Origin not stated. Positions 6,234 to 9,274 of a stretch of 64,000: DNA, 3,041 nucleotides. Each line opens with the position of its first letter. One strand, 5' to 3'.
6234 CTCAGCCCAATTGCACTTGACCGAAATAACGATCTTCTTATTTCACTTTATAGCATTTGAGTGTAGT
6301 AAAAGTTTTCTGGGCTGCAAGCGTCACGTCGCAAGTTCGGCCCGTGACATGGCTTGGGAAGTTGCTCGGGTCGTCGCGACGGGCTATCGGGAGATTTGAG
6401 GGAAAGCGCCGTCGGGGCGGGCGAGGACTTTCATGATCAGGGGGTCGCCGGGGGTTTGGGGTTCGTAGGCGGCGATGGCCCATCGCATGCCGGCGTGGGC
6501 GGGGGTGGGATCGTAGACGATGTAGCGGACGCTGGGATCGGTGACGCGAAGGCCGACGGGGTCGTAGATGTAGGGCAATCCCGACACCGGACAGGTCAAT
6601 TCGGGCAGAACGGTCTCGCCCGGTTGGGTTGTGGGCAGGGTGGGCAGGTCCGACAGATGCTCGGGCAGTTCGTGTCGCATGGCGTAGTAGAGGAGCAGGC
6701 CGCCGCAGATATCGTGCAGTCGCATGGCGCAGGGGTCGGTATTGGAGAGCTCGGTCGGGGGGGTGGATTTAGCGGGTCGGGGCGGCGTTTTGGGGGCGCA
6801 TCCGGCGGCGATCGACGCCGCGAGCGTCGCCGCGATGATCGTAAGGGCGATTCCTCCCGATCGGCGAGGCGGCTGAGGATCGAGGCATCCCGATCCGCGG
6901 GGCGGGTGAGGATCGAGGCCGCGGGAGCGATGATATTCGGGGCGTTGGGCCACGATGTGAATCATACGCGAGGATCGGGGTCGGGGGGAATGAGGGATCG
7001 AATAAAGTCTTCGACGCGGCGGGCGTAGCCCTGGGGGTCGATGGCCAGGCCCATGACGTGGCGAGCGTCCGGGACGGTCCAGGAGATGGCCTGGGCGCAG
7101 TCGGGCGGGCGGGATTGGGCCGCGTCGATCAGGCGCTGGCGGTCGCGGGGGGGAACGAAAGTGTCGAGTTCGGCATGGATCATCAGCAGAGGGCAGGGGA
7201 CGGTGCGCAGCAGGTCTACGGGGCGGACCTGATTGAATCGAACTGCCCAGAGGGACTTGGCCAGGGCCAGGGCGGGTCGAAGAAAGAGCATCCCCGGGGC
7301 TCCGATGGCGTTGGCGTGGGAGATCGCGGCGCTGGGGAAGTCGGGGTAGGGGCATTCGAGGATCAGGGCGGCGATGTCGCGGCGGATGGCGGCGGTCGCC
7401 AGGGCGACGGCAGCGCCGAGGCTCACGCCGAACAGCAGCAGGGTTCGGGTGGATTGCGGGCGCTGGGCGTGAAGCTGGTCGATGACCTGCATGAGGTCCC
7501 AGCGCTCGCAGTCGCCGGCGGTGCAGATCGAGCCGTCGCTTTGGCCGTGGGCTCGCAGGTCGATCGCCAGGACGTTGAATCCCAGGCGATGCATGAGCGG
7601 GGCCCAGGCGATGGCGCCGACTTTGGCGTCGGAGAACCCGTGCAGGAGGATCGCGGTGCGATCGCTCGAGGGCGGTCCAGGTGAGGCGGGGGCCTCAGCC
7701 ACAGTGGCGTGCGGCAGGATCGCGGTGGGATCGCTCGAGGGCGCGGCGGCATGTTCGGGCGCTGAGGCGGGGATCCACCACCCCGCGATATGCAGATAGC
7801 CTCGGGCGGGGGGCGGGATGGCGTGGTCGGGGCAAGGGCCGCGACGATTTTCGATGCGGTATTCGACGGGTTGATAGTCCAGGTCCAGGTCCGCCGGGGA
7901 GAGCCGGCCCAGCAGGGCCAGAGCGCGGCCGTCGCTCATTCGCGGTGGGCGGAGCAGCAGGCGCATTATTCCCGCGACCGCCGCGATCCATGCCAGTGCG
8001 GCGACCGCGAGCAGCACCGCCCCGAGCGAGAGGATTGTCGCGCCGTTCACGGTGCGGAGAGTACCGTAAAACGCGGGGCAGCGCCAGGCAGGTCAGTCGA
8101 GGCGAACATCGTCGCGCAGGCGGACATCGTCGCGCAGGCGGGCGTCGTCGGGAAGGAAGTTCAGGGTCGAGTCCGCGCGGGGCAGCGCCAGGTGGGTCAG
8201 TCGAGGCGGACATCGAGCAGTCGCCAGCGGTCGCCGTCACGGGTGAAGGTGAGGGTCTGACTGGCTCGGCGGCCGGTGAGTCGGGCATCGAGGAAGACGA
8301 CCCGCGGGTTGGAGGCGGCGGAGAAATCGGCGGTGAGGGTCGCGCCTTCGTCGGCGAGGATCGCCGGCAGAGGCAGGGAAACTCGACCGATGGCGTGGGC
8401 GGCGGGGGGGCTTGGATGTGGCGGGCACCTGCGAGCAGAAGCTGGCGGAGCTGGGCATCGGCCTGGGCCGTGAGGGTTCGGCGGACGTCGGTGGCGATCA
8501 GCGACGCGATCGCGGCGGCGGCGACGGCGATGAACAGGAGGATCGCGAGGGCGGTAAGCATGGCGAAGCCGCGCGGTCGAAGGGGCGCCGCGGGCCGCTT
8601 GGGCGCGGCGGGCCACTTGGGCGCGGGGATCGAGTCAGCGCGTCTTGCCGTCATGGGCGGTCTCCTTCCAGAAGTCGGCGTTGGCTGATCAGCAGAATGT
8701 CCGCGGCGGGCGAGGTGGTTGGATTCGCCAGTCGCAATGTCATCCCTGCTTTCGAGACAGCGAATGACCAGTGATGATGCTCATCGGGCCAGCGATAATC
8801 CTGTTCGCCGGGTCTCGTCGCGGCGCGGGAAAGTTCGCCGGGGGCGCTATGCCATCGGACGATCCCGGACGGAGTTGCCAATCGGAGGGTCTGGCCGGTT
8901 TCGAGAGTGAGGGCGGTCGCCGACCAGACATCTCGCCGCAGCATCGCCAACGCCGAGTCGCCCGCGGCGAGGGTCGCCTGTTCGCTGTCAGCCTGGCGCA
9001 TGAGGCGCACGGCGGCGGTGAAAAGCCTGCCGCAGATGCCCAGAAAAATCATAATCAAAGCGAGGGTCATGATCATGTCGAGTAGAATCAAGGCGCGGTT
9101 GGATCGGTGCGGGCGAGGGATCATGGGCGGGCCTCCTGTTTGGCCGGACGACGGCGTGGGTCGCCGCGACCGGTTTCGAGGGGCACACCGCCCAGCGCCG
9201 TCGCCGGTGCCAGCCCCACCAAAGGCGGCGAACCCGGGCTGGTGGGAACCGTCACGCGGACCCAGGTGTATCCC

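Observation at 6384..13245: Compact Com/T2SS-like pseudopilus operon with two platform paralogs and a hydrolase-lipoprotein tail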

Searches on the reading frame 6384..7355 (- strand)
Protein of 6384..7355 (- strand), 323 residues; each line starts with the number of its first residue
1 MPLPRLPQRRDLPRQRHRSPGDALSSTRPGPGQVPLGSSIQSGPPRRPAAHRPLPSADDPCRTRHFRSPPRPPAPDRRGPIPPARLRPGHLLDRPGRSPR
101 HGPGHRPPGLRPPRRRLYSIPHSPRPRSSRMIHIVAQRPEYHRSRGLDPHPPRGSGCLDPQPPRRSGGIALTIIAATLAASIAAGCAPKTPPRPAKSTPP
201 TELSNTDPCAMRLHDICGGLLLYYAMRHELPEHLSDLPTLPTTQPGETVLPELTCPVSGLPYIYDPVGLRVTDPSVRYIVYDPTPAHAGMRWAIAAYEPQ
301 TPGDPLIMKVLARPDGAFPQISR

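Call 3: search_protein_families(library=pfam, proteins=[window:6384-7355:-], max_evalue=0.1)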
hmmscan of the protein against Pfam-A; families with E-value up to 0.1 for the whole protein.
window:6384-7355:- (323 aa): 0 families

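Call 4: search_protein_families(library=ncbifam, proteins=[window:6384-7355:-], max_evalue=0.1)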
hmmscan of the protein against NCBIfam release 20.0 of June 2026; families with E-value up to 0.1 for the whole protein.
window:6384-7355:- (323 aa): 0 families
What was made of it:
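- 6384..6965 (-): Putative lipoprotein (193 aa, ...IAAGC lipobox-like), translationally coupled to the hydrolase. Not part of the conserved cassette. No Pfam or NCBIfam hit (calls 3, 4).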

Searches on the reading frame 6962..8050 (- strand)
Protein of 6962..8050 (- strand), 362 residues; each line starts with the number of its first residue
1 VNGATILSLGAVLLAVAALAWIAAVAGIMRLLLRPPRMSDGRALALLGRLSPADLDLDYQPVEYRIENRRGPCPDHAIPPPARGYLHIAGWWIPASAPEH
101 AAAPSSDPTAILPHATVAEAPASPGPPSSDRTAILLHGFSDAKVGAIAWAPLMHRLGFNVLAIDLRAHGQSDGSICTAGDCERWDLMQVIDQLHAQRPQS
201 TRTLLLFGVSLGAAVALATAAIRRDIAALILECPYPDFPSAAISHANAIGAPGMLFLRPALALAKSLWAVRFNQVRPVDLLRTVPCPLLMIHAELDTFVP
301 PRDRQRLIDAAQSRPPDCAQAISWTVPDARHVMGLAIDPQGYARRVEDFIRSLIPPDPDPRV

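Call 3: search_protein_families(library=pfam, proteins=[window:6962-8050:-], max_evalue=0.1)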
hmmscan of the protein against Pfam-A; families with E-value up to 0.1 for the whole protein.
window:6962-8050:- (362 aa): 5 families
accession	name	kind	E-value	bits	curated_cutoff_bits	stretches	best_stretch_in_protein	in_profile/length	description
PF12146.15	Hydrolase_4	-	8.5e-16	58.4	27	1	130-236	4-111/239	Serine aminopeptidase, S33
PF00561.26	Abhydrolase_1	-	2.2e-13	50.9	25.8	1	134-239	4-103/245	alpha/beta hydrolase fold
PF12697.13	Abhydrolase_6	-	2.2e-11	45.3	26.3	1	134-344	2-216/217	Alpha/beta hydrolase family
PF02129.25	Peptidase_S15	-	1.2e-06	28.9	23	1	153-247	47-141/262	X-Pro dipeptidyl-peptidase (S15 family)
PF00326.27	Peptidase_S9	-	0.00015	21.7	22.6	1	179-336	41-192/213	Prolyl oligopeptidase family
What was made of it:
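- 6962..8050 (-): Membrane-anchored alpha/beta hydrolase (362 aa). An adjacent gene, not part of the conserved cassette. Pfam Hydrolase_4 8.5e-16 and Abhydrolase_1/6 (call 3).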

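Call 4: search_protein_families(library=ncbifam, proteins=[window:6962-8050:-], max_evalue=0.1)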
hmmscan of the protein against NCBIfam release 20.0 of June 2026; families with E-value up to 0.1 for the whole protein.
window:6962-8050:- (362 aa): 16 families
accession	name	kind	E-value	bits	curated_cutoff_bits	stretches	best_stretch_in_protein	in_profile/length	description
NF047920.1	lactonase_UilS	equivalog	1.7e-09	37.8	400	1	132-232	26-128/285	UilS family quorum-quenching N-acyl-homoserine lactonase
TIGR03695.1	menH_SHCHC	equivalog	6.2e-09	35.7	208.55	1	131-233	3-103/252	2-succinyl-6-hydroxy-2,4-cyclohexadiene-1-carboxylate synthase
NF011457.0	PRK14875.1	equivalog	2.9e-07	29.8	307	1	128-231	130-228/372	acetoin dehydrogenase dihydrolipoyllysine-residue acetyltransferase subunit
TIGR02427.1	protocat_pcaD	equivalog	2.9e-06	26.8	255.85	1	149-233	29-111/251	3-oxoadipate enol-lactonase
NF008340.0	PRK11126.1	equivalog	4.8e-06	26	261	1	132-232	16-110/255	2-succinyl-6-hydroxy-2,4-cyclohexadiene-1-carboxylate synthase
TIGR03101.1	hydr2_PEP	hypoth_equivalog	1.8e-05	24.4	202.75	1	151-232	50-130/266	hydrolase 2, exosortase A system-associated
NF051488.1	bifunc_PcaDC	exception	3.2e-05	23.2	390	1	149-241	28-118/375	bifunctional 3-oxoadipate enol-lactonase/4-carboxymuconolactone decarboxylase PcaDC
TIGR01738.1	bioH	equivalog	5.8e-05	22.8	206.95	1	132-238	6-102/245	pimeloyl-ACP methyl ester esterase BioH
TIGR03100.1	hydr1_PEP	hypoth_equivalog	0.00021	20.7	168.45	1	149-235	49-133/274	hydrolase 1, exosortase A system-associated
NF052543.1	PhlpBipLPA4030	equivalog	0.00032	20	450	1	127-217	67-157/312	phospholipase BipL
NF004514.1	PRK05855.1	equivalog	0.0061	15.2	455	1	130-196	22-90/578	SDR family oxidoreductase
TIGR03502.1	lipase_Pla1_cef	subfamily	0.03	12.5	383.9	1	127-170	442-486/790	VolA/Pla-1 family phospholipase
NF050089.1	i_nPHAscl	equivalog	0.035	13.2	300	1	130-224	18-106/288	intracellular short-chain-length polyhydroxyalkanoate depolymerase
NF007857.0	PRK10566.1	equivalog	0.041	13.7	201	0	286-322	187-223/249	esterase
NF007954.0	PRK10673.1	equivalog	0.059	12.6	399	0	133-225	19-104/255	esterase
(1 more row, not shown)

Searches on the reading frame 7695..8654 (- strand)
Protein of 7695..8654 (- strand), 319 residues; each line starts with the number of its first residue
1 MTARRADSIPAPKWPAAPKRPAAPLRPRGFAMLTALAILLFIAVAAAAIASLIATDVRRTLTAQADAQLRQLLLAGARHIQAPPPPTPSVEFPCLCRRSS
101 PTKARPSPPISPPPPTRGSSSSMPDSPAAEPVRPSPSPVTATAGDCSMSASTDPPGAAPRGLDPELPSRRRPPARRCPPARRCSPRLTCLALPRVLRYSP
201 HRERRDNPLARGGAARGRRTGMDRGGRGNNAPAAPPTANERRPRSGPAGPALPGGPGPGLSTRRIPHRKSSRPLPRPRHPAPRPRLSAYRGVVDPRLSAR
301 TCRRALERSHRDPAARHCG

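Call 3: search_protein_families(library=pfam, proteins=[window:7695-8654:-], max_evalue=0.1)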
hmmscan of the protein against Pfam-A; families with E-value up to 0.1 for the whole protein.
window:7695-8654:- (319 aa): 1 family
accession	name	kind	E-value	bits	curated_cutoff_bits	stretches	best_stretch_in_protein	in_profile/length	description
PF19747.4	DUF6234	-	0.004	18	27.5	1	14-100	35-124/129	Family of unknown function (DUF6234)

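Call 4: search_protein_families(library=ncbifam, proteins=[window:7695-8654:-], max_evalue=0.1)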
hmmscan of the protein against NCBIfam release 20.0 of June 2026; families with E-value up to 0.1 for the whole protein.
window:7695-8654:- (319 aa): 3 families
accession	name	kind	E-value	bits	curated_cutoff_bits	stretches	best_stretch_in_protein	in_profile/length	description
NF037980.1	T2SS_GspK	equivalog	0.029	13.9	130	1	28-76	2-50/307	type II secretion system minor pseudopilin GspK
NF050032.1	Rv1733c_fam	subfamily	0.032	14.1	80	1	33-87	18-72/180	Rv1733c family protein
NF006539.0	PRK09029.1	equivalog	0.094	11.5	494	0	42-78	214-251/458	o-succinylbenzoate--CoA ligase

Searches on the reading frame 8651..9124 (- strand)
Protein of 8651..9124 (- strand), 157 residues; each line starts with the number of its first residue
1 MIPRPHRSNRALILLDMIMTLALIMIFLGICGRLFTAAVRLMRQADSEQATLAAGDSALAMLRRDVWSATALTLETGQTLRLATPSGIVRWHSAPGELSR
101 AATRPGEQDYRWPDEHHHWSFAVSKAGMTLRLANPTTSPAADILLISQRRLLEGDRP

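Call 55: search_protein_representatives(protein=window:8651-9124:-)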
Query: 157 residues. Proteins with E-value up to 0.001 (for the whole library): 370; up to 1e-10: 10; up to 1e-30: 1. The best 150 are listed.
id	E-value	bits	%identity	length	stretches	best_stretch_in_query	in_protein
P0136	2.8e-97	339.2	100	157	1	1-157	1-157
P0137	2.6e-19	86.1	40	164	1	10-149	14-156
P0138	1.8e-14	70.5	35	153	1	7-155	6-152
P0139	4.9e-13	65.8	36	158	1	11-152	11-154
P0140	2.5e-12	63.5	31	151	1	12-154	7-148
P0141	2.6e-12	63.4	34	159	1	3-153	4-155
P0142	7.4e-12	61.9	33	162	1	9-156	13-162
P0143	1.2e-11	61.2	32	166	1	6-153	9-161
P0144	3.0e-11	60.0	31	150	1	9-153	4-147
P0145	6.1e-11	59.0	32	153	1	7-157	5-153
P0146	1.7e-10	57.5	31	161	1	7-154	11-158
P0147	1.8e-10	57.4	33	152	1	2-145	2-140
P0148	3.2e-10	56.6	31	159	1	6-154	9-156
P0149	3.8e-10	56.4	33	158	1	13-132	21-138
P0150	3.9e-10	56.4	39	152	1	6-114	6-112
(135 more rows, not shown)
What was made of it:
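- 8651..9124 (-): Pseudopilin E (157 aa), GspJ/ComGF-like, with A|LILLD here (family consensus RRG|FTLIE). 370 family representatives at E<=1e-3 (call 55).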

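Call 66: search_solved_structures(query=A5, max_evalue=10)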
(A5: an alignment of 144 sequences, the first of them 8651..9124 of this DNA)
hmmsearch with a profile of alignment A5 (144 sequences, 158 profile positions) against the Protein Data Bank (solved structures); distinct sequences matched with E-value up to 10: 23.
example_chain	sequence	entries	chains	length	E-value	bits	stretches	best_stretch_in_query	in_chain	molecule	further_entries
7tgg_A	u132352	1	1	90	6.5e-05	25.8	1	5-52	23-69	Geopilin domain 1 protein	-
9egp_A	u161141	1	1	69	0.00032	23.5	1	5-39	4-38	Geopilin domain 1 protein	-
9laa_A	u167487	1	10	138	0.00067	22.5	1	5-43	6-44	Type IV pilin protein PilA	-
9lab_B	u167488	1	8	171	0.0034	20.2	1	7-34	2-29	MSHA major pilin subunit MshA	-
2m7g_A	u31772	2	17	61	0.036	16.9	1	12-55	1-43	Geopilin domain 1 protein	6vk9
8pfb_G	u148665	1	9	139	0.24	14.2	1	12-45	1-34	Type IV pilin PilE1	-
8qqj_J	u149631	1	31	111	0.43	13.4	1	12-53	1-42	Type IV narrow pilus major component PilA5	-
6xxe_A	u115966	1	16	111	0.65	12.8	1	12-53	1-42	Uncharacterized protein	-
8tj2_C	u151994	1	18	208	0.72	12.6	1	12-49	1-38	Type IV major pilin protein PilA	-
8p3b_A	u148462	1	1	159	0.96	12.2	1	12-32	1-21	Fimbrial protein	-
8tum_e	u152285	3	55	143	0.96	12.2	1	12-32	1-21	Type IV major pilin protein PilA | Pilin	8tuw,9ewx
9x0c_B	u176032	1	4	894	0.97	12.2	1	6-55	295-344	Probable potassium channel AKT5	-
9x0b_A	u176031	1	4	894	0.97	12.2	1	6-55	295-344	Probable potassium channel AKT5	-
5g23_A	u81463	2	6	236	1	12.1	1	8-48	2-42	TYPE-IV LIKE PILIN TTHA1219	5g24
1oqw_A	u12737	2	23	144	1.1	12.1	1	12-33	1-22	Fimbrial protein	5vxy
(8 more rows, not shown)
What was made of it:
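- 8651..9124 (-): The profile hits pilin N-termini in PDB (call 66).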

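Call 68: predict_structure(alignment_id=A5)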
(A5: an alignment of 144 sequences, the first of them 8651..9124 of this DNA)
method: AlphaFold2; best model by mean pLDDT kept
length: 157 residues; sequences in the alignment: 144
mean_pLDDT: 93.5   pTM: 0.79
mean pLDDT of the five models: 93.5, 93.5, 93.2, 92.8, 92.6
residues with pLDDT >= 90: 134; 70-90: 19; 50-70: 4; < 50: 0
segments of 3 or more residues with pLDDT < 50: none
pLDDT, mean of each block of 10 residues (from residue 1): 73 94 98 98 95 95 97 96 97 97 96 94 96 90 95 78
secondary structure, 60 per line:
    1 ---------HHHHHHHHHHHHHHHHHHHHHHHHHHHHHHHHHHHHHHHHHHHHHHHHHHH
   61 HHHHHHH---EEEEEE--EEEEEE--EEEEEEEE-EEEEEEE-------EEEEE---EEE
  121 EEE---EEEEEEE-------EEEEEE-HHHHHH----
elements in order: H10-67 E71-76 E79-84 E87-94 E96-102 E110-114 E118-123 E127-133 E141-146 H148-153
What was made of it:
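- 8651..9124 (-): AlphaFold pLDDT 93.5 (call 68).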

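Call 87: fold_search(model_id=the predicted structure, library=pdb)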
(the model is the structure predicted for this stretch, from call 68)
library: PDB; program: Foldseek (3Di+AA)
matches with E <= 10: 800; with E <= 0.001: 0
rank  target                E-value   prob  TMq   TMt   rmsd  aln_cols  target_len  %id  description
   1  8adl_G                4.3e-02  0.35  0.17  0.05  12.5       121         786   14  Cryo-EM structure of the SEA complex (released 2022-11-02)
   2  8adl_B                4.5e-02  0.35  0.17  0.05  12.3       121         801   14  Cryo-EM structure of the SEA complex (released 2022-11-02)
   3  9h5k_G                1.1e-01  0.23  0.16  0.05  10.9       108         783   13  Cryo-EM structure of the SEAC-EGOC supercomplex (released 2025-11-05)
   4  9h5k_B                1.6e-01  0.23  0.17  0.05  10.8       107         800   12  Cryo-EM structure of the SEAC-EGOC supercomplex (released 2025-11-05)
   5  8kg6_F                3.1e-01  0.28  0.23  0.10  10.9       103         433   16  Yeast replisome in state I (released 2023-12-06)
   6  6j0j_D                3.6e-01  0.57  0.22  0.15  12.3        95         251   12  Crystal structure of Proliferating Cell Nuclear Antigen from Leishmania donovani with an unexplained density near resi (released 2019-01-23)
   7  2avt_A                3.6e-01  0.16  0.22  0.12  10.0       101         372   10  Crystal structure of the beta subunit from DNA polymerase of Streptococcus pyogenes (released 2006-01-24)
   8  8dr1_H                3.9e-01  0.38  0.22  0.15  14.1       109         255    7  Consensus closed state of RFC:PCNA bound to a 3' ss/dsDNA junction (DNA2) (released 2022-08-17)
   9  2yf0                  3.9e-01  0.38  0.21  0.09   9.5        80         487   10  Human Myotubularin related protein 6 (MTMR6) (released 2011-04-13)
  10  3p87_A                3.9e-01  0.35  0.23  0.15  14.7       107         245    9  Structure of human PCNA bound to RNASEH2B PIP box peptide (released 2011-02-02)
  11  6nu9                  3.9e-01  0.16  0.19  0.18   8.2        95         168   14  Crystal Structure of a Zinc-Binding Non-Structural Protein from the Hepatitis E Virus (released 2019-02-13)
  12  6e8d_B                3.9e-01  0.14  0.18  0.07  15.1       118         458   10  Crystal structure of the Bacillus subtilis sliding clamp-MutL complex. (released 2019-05-01)
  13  2awa_B                4.1e-01  0.15  0.23  0.11  10.1       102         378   10  Crystal structure of DNA polymerase III, beta chain (EC 2.7.7.7) (np_344555.1) from STREPTOCOCCUS PNEUMONIAE TIGR4 at  (released 2005-09-20)
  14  7tid_H                4.3e-01  0.35  0.23  0.16  13.5       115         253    7  Structure of the yeast clamp loader (Replication Factor C RFC) bound to the sliding clamp (Proliferating Cell Nuclear  (released 2022-02-16)
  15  4rjf_C                4.3e-01  0.30  0.22  0.15  14.8       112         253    9  Crystal structure of the human sliding clamp at 2.0 angstrom resolution (released 2015-08-26)
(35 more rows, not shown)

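Call 90: search_protein_families(library=ncbifam, alignment_id=A5, max_evalue=1)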
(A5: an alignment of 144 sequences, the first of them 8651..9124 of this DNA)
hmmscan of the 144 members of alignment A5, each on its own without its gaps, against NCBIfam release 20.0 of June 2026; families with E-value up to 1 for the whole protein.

A. member 1, window:8651-9124:- (157 aa): 0 families

B. families by the number of members that match (of 144 scanned): 74 families (the first 25 are shown)
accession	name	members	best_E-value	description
TIGR02532.1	IV_pilin_GFxxxE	92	4.8e-08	prepilin-type N-terminal cleavage/methylation domain-containing protein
NF041002.1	pilin_ComGF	90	6e-08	competence type IV pilus minor pilin ComGF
TIGR01711.1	gspJ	70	9.9e-07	type II secretion system minor pseudopilin GspJ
TIGR01710.1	typeII_sec_gspG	66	3.4e-05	type II secretion system major pseudopilin GspG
TIGR01708.2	typeII_sec_gspH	62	1.1e-06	type II secretion system minor pseudopilin GspH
NF041013.1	T4P_ComGE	60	0.00022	competence type IV pilus minor pilin ComGE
NF040982.1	ComGD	48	7.4e-06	competence type IV pilus minor pilin ComGD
NF007848.0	PRK10557.1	44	0.00011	prepilin peptidase-dependent protein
NF007800.0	PRK10506.1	40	0.0004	prepilin peptidase-dependent protein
NF047827.1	T3SSXpsH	37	9.9e-06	type II secretion system protein XpsH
TIGR02599.1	TIGR02599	35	0.00036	Verru_Chthon cassette protein C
TIGR02596.1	TIGR02596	29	0.00035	Verru_Chthon cassette protein D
NF040999.1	pilin_ComGC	27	0.00033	competence type IV pilus major pilin ComGC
NF007862.0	PRK10574.1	26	0.00023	prepilin peptidase-dependent pilin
TIGR02523.1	type_IV_pilV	22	3.2e-05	type IV pilus modification protein PilV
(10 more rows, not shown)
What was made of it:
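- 8651..9124 (-): NCBIfam: ComGF 90 of 144, GspJ 70 of 144 (call 90).
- E family members hit ComGF/GspJ and the GFxxxE domain (call 90).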
